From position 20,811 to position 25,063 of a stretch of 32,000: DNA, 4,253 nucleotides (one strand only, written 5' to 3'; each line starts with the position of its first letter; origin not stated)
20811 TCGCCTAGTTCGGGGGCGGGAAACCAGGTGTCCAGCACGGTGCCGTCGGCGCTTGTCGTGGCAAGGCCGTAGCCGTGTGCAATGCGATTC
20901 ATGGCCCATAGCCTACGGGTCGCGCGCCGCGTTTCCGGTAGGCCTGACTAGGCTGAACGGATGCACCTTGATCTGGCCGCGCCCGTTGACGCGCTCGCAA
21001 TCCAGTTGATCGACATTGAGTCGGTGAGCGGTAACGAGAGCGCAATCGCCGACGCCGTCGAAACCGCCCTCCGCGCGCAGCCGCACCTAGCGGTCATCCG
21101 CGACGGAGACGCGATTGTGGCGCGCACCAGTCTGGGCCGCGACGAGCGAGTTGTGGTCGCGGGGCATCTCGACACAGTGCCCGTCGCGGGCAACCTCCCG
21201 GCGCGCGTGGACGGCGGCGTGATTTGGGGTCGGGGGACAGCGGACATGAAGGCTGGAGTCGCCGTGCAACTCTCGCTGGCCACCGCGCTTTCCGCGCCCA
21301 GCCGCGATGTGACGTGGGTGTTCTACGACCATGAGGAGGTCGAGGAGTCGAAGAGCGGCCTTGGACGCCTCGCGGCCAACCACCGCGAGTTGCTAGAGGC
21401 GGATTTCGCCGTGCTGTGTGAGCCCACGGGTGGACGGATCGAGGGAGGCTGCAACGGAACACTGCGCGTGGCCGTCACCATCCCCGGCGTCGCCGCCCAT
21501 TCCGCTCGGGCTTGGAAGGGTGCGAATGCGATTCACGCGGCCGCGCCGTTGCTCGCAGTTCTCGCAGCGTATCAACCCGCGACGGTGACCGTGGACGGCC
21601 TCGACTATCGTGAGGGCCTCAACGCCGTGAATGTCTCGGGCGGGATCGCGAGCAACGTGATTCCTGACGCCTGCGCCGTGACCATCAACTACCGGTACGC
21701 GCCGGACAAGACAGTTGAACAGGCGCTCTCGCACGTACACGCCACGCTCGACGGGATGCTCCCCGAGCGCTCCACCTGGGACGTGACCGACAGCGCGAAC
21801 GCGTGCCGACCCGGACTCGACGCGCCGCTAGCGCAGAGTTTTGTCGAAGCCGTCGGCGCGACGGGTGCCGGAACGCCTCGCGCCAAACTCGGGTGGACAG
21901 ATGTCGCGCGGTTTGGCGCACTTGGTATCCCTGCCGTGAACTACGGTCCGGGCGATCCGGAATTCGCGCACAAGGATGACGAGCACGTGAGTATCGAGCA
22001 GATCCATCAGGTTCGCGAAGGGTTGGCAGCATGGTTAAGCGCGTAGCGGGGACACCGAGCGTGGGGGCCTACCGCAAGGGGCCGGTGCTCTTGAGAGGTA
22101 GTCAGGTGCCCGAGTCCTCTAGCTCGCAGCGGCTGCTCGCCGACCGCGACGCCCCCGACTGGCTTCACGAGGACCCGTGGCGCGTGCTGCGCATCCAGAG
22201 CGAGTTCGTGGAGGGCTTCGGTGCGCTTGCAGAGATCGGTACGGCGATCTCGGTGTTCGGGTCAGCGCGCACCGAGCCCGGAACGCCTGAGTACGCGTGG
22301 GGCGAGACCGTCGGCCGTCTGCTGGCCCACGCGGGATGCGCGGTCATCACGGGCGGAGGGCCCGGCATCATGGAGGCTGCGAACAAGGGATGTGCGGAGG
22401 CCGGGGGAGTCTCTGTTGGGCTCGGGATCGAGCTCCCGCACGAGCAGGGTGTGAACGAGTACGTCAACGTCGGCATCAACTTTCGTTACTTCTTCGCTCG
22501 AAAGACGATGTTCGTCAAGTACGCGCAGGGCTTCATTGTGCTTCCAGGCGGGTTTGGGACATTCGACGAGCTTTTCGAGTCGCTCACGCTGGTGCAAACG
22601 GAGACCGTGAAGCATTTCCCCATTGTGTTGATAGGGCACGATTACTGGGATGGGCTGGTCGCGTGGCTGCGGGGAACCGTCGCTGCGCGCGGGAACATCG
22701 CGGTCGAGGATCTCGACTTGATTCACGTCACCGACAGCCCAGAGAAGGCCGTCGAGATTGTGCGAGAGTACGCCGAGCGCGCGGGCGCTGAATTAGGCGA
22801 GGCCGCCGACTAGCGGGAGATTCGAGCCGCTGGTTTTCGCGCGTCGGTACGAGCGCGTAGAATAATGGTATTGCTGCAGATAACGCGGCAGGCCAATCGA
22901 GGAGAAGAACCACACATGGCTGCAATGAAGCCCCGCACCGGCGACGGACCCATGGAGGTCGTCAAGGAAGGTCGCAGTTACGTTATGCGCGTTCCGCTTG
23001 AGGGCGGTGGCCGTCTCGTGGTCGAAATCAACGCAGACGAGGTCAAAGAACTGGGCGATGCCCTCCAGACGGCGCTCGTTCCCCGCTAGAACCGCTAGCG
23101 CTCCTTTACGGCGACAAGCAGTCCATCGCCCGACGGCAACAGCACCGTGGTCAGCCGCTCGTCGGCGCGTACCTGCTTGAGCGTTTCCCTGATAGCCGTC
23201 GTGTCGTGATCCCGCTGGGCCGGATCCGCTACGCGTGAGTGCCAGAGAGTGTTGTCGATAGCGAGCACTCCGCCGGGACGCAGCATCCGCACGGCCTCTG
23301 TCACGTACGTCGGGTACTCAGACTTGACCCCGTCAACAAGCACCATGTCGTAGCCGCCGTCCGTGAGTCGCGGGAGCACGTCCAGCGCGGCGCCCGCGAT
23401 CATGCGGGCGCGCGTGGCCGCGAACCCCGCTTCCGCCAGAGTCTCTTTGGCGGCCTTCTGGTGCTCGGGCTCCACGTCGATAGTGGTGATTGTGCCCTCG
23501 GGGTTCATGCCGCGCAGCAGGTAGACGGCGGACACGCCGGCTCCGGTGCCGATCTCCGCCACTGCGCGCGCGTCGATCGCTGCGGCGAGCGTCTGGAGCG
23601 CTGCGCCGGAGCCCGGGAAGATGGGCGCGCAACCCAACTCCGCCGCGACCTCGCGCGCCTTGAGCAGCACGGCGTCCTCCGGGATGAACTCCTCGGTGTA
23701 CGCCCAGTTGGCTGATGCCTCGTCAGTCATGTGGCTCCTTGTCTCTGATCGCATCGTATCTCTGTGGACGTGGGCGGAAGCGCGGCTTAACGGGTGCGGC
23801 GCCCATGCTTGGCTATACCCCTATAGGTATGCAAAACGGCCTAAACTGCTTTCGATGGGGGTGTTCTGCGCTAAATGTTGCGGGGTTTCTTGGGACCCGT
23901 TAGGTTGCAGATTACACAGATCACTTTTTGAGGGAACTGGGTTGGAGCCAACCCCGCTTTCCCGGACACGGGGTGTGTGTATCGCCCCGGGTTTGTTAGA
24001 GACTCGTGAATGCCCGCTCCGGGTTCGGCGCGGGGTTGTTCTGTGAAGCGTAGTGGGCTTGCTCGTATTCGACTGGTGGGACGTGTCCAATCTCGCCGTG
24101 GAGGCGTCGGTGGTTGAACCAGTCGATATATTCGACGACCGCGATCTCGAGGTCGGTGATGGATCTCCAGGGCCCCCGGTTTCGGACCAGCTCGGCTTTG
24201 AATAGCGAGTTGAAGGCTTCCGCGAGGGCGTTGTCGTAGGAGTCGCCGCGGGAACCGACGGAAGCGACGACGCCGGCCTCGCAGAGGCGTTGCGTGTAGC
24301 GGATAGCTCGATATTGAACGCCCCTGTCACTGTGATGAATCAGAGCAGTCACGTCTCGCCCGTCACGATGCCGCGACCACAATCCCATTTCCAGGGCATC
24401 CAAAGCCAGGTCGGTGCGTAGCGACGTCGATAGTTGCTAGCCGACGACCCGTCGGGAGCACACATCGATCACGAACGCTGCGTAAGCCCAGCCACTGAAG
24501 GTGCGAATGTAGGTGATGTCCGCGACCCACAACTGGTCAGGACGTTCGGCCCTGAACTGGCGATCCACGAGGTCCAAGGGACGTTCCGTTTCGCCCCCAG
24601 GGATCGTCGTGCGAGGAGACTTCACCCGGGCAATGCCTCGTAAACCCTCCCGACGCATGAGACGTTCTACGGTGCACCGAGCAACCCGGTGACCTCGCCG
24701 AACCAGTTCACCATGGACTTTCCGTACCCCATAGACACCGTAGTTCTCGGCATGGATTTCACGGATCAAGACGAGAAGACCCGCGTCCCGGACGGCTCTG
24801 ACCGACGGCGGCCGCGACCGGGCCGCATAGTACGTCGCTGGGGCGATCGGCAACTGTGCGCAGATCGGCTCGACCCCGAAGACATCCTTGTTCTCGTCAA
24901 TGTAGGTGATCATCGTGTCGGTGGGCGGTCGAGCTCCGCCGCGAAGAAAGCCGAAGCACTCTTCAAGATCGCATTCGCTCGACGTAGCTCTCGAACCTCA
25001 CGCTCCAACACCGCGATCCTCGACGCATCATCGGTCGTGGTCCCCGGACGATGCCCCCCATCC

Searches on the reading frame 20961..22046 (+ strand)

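Call 35: search_protein_families(library=pfam, proteins=[window:20961-22046:+], max_evalue=0.001)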
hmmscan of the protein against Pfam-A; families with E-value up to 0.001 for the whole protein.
window:20961-22046:+ (361 aa): 3 families
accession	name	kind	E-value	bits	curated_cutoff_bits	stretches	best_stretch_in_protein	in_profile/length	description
PF01546.33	Peptidase_M20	-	1.4e-23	84.3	24.6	1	66-358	2-203/206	Peptidase family M20/M25/M40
PF07687.19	M20_dimer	-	4.7e-16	59.1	21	1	166-268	5-104/107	Peptidase dimerisation domain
PF04389.22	Peptidase_M28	-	5e-08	33.3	21.3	1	52-127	2-68/193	Peptidase family M28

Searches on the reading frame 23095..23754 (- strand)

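Call 35: search_protein_families(library=pfam, proteins=[window:23095-23754:-], max_evalue=0.001)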
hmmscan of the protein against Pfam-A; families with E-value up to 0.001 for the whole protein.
window:23095-23754:- (219 aa): 9 families
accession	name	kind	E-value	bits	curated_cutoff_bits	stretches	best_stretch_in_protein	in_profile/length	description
PF01596.23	Methyltransf_3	-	6.9e-32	110.9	22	1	48-217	31-203/204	O-methyltransferase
PF13578.12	Methyltransf_24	-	1.9e-15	58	26.3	1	67-168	2-104/105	Methyltransferase domain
PF13847.12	Methyltransf_31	-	1.1e-09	38.6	27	1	64-176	6-119/145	Methyltransferase domain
PF13649.12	Methyltransf_25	-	1.4e-09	38.9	27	1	65-162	1-97/97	Methyltransferase domain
PF08241.18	Methyltransf_11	-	8.3e-08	33.2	21.2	1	67-166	2-95/95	Methyltransferase domain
PF05175.20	MTS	-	1e-05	25.7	23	1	48-164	19-136/170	Methyltransferase small domain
PF08242.18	Methyltransf_12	-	3e-05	25.1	30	1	67-164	2-98/98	Methyltransferase domain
PF01209.24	Ubie_methyltran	-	5.8e-05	23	20.1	1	61-166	47-151/233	ubiE/COQ5 methyltransferase family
PF01135.25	PCMT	-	0.00051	20.3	20.3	1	62-194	74-199/210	Protein-L-isoaspartate(D-aspartate) O-methyltransferase (PCMT)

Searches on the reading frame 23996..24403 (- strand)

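Call 35: search_protein_families(library=pfam, proteins=[window:23996-24403:-], max_evalue=0.001)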
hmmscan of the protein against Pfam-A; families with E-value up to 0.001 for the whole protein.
window:23996-24403:- (135 aa): 2 families
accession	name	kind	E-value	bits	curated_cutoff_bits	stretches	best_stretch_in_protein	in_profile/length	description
PF13683.12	rve_3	-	4.3e-11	42.8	26.5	1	44-110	2-67/67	Integrase core domain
PF13333.12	rve_2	-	2.3e-10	40.9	22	1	62-115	1-53/56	Integrase core domain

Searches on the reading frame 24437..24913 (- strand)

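Call 35: search_protein_families(library=pfam, proteins=[window:24437-24913:-], max_evalue=0.001)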
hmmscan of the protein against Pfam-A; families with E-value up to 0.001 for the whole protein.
window:24437-24913:- (158 aa): 2 families
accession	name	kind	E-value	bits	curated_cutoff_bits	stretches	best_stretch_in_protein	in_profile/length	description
PF13276.12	HTH_21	-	5.3e-19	68.6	28.1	1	43-98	4-59/60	HTH-like domain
PF00665.32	rve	-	1e-07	32.6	32.6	1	123-158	2-39/102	Integrase core domain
